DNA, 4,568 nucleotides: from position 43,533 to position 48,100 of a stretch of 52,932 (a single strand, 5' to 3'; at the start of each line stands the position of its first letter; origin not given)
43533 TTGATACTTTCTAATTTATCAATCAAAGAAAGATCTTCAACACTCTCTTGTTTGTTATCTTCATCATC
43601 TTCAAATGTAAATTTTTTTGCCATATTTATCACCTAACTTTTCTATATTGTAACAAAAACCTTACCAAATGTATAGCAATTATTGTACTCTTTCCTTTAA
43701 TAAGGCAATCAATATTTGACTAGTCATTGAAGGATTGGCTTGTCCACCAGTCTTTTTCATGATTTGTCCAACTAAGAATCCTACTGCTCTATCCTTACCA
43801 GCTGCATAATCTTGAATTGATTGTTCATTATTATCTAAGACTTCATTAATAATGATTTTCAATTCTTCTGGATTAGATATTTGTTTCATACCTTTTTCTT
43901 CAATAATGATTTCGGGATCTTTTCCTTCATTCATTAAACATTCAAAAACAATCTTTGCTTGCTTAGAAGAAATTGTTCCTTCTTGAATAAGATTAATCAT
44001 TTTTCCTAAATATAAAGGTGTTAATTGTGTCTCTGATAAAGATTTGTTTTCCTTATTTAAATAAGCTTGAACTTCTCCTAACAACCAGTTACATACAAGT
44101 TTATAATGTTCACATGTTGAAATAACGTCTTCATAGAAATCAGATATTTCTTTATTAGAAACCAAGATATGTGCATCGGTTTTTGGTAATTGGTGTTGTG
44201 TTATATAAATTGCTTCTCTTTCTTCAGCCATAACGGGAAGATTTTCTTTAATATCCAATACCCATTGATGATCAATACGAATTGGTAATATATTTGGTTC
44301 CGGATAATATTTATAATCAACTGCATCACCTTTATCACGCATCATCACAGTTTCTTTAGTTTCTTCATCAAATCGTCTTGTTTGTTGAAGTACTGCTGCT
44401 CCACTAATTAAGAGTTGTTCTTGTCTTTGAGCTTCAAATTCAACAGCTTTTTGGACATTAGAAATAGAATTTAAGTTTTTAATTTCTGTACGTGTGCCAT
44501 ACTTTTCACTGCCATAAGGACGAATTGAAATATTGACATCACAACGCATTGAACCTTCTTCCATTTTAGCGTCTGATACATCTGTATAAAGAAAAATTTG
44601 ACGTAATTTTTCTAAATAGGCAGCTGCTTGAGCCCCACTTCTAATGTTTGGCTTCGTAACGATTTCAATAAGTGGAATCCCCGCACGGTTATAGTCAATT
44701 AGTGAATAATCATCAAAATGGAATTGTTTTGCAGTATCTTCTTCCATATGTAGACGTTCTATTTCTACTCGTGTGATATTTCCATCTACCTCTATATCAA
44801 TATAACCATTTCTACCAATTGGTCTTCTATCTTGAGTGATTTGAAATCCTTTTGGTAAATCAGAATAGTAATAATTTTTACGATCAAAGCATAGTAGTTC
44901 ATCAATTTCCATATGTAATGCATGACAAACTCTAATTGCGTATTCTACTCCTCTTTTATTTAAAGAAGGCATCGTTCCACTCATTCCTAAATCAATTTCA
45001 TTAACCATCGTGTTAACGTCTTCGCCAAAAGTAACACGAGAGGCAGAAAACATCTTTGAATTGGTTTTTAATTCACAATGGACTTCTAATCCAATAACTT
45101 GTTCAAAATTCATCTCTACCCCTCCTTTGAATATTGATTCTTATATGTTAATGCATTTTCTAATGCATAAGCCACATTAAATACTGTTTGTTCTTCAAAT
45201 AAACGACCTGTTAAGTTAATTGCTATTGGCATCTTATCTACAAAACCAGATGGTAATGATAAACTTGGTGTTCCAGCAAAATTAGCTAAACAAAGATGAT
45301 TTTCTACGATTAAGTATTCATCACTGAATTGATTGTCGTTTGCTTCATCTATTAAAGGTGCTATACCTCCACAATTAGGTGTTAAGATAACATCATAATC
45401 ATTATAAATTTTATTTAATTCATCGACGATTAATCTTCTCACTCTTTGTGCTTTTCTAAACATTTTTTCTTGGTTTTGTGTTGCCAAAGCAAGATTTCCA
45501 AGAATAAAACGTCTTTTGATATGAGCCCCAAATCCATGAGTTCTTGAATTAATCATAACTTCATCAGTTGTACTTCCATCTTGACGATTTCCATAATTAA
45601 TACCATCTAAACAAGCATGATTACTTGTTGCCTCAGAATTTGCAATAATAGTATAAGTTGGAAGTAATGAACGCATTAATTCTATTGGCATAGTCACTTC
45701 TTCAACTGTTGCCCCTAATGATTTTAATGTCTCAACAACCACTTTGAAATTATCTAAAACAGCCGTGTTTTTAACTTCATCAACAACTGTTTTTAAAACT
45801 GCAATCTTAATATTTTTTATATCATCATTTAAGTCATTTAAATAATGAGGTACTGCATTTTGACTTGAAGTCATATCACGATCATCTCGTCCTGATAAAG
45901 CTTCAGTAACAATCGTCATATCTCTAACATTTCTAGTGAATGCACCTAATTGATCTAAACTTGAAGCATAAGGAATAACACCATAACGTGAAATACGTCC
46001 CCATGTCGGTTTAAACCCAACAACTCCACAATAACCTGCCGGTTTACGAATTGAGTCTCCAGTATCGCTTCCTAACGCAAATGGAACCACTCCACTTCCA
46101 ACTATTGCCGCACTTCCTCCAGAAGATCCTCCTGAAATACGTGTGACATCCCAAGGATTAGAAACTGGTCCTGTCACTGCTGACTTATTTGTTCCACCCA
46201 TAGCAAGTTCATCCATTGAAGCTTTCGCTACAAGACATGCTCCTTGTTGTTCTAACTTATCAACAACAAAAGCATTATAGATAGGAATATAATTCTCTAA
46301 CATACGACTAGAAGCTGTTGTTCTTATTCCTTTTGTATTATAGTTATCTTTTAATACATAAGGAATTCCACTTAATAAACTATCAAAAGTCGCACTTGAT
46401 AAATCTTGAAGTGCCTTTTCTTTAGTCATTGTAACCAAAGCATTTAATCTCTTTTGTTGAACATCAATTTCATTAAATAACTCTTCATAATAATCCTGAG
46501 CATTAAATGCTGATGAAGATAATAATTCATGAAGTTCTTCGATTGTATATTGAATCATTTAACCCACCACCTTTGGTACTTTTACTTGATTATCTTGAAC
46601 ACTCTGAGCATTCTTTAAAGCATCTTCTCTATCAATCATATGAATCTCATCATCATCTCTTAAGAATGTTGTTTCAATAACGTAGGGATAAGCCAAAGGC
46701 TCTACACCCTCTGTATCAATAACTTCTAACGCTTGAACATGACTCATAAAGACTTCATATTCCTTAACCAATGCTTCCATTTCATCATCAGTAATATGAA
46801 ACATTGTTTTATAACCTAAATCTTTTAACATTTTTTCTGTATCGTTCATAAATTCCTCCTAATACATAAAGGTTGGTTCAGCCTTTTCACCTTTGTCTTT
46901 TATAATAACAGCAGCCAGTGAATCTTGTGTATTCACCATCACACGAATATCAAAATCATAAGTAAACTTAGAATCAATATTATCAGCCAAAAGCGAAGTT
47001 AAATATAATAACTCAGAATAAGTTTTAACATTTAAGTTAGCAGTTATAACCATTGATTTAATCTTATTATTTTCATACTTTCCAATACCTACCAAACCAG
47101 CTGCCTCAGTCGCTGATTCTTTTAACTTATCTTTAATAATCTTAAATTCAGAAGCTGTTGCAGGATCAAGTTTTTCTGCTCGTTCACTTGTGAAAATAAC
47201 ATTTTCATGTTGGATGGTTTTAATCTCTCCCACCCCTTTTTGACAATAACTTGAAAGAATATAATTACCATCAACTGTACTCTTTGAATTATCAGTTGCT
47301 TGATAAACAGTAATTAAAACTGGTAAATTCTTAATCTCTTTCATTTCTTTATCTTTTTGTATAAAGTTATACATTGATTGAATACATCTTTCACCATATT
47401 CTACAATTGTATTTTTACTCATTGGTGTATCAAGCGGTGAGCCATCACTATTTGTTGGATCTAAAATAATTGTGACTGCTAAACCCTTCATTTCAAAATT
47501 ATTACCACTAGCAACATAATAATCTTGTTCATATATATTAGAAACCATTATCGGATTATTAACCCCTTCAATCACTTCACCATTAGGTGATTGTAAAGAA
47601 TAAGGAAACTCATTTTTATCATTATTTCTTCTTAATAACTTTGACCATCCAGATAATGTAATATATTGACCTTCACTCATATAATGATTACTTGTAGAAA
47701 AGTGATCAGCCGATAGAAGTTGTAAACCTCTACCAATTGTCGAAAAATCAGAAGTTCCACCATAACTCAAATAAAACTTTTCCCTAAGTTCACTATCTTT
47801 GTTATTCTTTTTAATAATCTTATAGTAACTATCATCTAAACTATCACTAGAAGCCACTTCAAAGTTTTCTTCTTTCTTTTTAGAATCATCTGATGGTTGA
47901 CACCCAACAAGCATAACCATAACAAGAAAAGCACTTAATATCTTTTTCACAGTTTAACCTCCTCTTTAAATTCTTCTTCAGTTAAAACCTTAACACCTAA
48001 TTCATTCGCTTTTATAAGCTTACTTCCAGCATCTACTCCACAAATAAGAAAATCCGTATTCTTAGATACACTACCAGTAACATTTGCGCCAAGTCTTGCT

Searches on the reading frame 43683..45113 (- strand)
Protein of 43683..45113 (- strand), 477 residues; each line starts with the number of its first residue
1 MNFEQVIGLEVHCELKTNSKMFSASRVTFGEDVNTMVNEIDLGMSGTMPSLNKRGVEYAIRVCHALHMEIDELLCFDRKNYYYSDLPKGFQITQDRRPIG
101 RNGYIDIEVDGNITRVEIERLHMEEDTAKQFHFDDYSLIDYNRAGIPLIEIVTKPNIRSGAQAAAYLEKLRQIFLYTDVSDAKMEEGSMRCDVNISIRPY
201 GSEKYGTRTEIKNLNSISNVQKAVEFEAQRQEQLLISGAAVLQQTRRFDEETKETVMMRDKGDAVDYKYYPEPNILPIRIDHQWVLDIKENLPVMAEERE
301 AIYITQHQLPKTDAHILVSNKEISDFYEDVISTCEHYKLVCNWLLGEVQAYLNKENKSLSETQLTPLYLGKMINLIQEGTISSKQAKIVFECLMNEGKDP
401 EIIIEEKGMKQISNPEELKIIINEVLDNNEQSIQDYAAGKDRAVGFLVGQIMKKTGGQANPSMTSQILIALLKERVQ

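Call 72: search_protein_families(library=pfam, proteins=[window:43683-45113:-], max_evalue=0.00001)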
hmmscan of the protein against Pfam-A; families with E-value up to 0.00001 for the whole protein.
window:43683-45113:- (477 aa): 2 families
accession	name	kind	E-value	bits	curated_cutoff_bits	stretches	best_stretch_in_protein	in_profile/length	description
PF02934.20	GatB_N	-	6.8e-115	383.4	23.4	1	6-285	2-276/277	GatB/GatE catalytic domain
PF02637.23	GatB_Yqey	-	2.1e-51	174.1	27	1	325-471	1-147/148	GatB domain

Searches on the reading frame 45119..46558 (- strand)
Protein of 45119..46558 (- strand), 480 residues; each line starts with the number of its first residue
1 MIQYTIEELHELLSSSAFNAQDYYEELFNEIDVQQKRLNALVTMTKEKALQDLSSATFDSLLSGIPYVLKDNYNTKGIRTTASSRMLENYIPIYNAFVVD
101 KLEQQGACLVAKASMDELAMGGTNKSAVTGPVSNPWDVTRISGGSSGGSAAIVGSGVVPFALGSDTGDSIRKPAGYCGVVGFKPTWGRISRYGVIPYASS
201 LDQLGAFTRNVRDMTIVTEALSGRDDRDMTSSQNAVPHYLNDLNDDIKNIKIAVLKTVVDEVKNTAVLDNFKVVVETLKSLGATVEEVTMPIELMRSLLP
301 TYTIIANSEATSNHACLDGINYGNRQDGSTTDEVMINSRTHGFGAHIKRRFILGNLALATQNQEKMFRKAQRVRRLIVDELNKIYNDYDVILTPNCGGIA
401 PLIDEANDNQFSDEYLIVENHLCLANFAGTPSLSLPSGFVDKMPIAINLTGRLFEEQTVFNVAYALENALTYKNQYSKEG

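Call 72: search_protein_families(library=pfam, proteins=[window:45119-46558:-], max_evalue=0.00001)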
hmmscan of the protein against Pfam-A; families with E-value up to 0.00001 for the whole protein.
window:45119-46558:- (480 aa): 1 family
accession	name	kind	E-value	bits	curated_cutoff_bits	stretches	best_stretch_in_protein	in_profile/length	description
PF01425.27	Amidase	-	2.8e-118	396.2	27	1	25-459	4-444/445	Amidase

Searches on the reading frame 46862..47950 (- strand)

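Call 72: search_protein_families(library=pfam, proteins=[window:46862-47950:-], max_evalue=0.00001)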
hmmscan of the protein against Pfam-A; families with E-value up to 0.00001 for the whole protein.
window:46862-47950:- (363 aa): 1 family
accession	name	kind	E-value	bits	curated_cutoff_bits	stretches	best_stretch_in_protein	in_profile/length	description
PF07537.17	CamS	-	4.6e-44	151.3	25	1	66-356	17-315/316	CamS sex pheromone cAM373 precursor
